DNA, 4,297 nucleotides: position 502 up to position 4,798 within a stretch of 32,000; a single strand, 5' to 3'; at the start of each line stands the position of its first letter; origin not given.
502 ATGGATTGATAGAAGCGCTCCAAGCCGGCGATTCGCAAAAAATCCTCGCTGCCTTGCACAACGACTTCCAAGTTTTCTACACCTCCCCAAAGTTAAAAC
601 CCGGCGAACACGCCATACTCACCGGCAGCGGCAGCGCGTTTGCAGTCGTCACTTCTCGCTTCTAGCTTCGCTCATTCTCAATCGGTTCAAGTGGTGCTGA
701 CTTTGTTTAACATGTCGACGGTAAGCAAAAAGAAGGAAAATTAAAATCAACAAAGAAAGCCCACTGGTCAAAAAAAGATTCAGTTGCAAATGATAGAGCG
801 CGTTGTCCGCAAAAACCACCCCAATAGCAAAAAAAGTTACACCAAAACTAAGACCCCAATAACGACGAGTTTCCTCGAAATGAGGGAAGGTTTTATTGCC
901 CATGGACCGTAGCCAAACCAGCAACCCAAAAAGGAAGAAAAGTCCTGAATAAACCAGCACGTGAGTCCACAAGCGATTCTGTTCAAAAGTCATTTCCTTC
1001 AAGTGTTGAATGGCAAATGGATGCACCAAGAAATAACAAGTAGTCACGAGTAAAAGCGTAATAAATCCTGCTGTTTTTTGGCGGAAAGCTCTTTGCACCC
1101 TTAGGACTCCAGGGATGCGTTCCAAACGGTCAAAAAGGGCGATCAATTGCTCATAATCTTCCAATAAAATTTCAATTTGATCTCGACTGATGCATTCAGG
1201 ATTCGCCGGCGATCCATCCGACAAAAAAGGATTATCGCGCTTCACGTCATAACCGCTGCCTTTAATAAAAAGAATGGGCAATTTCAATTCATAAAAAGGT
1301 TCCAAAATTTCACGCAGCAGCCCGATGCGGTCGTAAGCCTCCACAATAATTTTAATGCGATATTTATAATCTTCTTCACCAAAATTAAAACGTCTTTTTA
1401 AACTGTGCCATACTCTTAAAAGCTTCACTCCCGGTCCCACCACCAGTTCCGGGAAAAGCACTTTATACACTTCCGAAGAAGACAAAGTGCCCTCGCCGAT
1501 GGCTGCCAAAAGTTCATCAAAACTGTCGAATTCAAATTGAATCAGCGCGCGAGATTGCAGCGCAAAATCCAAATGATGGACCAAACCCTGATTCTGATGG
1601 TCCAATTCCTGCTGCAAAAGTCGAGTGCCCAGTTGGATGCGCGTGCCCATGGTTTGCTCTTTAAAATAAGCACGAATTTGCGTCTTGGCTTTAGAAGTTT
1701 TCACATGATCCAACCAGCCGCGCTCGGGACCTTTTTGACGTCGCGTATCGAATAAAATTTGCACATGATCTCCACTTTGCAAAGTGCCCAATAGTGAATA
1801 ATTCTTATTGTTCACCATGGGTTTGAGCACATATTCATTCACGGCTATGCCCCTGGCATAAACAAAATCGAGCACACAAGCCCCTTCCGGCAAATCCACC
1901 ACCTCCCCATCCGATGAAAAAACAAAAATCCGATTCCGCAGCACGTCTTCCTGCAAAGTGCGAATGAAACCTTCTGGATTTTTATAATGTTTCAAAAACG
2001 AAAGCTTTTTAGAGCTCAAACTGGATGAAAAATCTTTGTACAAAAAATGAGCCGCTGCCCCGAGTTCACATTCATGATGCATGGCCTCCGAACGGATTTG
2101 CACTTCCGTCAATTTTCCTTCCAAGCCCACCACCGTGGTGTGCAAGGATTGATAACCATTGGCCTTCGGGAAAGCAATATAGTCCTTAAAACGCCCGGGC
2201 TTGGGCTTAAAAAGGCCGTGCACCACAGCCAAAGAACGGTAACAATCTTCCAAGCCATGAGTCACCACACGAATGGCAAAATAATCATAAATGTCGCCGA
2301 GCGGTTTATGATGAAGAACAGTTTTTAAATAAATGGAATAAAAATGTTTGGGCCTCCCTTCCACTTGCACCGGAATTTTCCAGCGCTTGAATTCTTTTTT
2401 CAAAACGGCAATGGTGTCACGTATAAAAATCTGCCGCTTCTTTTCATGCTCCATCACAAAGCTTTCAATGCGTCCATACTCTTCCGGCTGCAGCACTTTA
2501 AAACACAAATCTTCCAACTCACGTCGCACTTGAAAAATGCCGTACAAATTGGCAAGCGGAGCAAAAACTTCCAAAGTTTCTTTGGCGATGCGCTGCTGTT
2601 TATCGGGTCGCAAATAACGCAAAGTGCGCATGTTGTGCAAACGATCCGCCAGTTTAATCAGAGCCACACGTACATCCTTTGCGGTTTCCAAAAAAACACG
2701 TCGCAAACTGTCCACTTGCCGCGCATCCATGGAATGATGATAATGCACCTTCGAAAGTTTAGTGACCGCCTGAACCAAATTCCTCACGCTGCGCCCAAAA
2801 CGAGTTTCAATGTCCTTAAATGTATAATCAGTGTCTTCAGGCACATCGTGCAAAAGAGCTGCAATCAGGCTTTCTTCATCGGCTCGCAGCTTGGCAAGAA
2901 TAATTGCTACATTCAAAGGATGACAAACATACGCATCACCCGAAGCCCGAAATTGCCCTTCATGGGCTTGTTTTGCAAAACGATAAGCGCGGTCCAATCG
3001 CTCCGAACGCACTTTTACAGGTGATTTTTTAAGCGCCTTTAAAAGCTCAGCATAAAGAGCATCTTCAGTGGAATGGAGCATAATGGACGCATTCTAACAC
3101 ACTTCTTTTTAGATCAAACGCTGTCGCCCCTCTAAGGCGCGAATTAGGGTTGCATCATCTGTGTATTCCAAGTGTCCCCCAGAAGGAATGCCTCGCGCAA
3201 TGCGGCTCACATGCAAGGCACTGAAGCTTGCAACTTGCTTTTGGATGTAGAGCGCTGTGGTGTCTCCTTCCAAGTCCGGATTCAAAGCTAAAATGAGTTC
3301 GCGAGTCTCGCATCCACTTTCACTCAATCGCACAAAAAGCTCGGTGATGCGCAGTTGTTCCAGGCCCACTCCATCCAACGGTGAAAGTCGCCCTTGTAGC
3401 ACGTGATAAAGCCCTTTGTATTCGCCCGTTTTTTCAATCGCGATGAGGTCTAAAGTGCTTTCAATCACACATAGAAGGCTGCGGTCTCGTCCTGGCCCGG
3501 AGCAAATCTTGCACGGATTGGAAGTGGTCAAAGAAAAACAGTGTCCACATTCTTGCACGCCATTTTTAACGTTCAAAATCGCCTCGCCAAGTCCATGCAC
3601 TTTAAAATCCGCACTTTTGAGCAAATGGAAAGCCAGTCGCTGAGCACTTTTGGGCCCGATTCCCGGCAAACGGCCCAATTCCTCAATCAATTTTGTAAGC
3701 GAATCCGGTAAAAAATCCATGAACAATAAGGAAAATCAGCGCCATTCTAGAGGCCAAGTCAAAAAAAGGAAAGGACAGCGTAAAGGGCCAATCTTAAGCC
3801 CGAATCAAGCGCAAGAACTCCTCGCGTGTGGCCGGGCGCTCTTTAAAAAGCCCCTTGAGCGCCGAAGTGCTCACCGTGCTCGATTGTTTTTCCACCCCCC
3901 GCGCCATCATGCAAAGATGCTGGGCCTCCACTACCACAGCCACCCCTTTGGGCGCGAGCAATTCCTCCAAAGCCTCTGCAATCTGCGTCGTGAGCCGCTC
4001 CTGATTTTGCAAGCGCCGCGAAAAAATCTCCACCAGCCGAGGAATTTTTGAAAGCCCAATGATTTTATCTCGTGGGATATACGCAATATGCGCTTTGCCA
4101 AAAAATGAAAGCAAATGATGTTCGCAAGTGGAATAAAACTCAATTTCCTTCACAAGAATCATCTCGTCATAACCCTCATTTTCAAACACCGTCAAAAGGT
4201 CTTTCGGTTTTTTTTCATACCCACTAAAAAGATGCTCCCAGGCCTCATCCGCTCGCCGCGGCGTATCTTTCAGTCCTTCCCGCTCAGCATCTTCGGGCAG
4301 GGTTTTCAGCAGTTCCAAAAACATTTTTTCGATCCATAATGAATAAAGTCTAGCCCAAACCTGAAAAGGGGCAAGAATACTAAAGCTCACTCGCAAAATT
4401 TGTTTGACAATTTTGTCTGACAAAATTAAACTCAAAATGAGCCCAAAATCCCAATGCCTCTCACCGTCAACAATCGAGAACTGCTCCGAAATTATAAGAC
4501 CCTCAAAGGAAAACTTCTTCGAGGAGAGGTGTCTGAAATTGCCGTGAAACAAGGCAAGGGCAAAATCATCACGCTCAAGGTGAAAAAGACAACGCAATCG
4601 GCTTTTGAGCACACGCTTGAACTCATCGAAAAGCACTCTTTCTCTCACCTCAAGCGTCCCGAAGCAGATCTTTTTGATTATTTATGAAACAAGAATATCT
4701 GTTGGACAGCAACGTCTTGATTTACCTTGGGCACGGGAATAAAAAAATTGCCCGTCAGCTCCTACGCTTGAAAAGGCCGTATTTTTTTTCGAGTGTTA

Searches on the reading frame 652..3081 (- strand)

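Call 76: search_protein_families(library=pfam, proteins=[window:652-3081:-], max_evalue=0.0001)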
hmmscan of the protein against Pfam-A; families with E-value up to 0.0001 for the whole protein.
window:652-3081:- (810 aa): 6 families
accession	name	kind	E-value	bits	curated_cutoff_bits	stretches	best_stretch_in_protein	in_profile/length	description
PF13328.12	HD_4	-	6.9e-44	149.8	27.2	1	32-182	1-155/156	HD domain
PF04607.23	RelA_SpoT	-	4.5e-33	114.3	27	1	242-350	1-110/113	Region found in RelA / SpoT proteins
PF01966.28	HD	-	6.3e-10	39.8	22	1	52-151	2-116/116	HD domain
PF19296.4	RelA_AH_RIS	-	1.4e-07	32.2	23.8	1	460-545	4-85/185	RelA/SpoT, AH and RIS domains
PF02824.27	TGS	-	6.8e-06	26.5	22.2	1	385-443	1-59/60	TGS domain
PF13291.12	ACT_4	-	6.3e-05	24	27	0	635-664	51-80/80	ACT domain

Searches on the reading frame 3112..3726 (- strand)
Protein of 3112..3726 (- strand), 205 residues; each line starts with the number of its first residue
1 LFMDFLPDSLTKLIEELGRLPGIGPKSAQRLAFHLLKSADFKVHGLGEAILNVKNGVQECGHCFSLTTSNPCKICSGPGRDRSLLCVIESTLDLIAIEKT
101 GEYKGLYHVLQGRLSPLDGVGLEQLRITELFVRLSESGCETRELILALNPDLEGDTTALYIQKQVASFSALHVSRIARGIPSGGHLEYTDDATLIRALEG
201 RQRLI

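Call 76: search_protein_families(library=pfam, proteins=[window:3112-3726:-], max_evalue=0.0001)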
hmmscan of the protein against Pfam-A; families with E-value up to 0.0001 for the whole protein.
window:3112-3726:- (205 aa): 4 families
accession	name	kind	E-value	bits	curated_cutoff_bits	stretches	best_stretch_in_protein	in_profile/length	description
PF13662.12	Toprim_4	-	3.8e-23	82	25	1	84-177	2-85/85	Toprim domain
PF21176.3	RecR_HhH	-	4.4e-17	62.1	27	1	11-52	2-43/45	RecR, helix-hairpin-helix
PF21175.2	RecR_C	-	6.3e-11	41.9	22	1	179-202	1-24/24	RecR, C-terminal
PF01751.28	Toprim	-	4.9e-07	30.3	23.1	1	85-164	2-79/96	Toprim domain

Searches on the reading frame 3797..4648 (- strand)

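Call 76: search_protein_families(library=pfam, proteins=[window:3797-4648:-], max_evalue=0.0001)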
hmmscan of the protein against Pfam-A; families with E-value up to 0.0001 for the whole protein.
window:3797-4648:- (284 aa): 2 families
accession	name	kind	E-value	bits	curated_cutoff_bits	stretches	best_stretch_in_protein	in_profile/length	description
PF01227.27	GTP_cyclohydroI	-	1.7e-73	246.3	27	1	106-283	1-179/179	GTP cyclohydrolase I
PF14489.11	QueF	-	4.9e-05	23.9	27.3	0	183-239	3-59/81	QueF-like protein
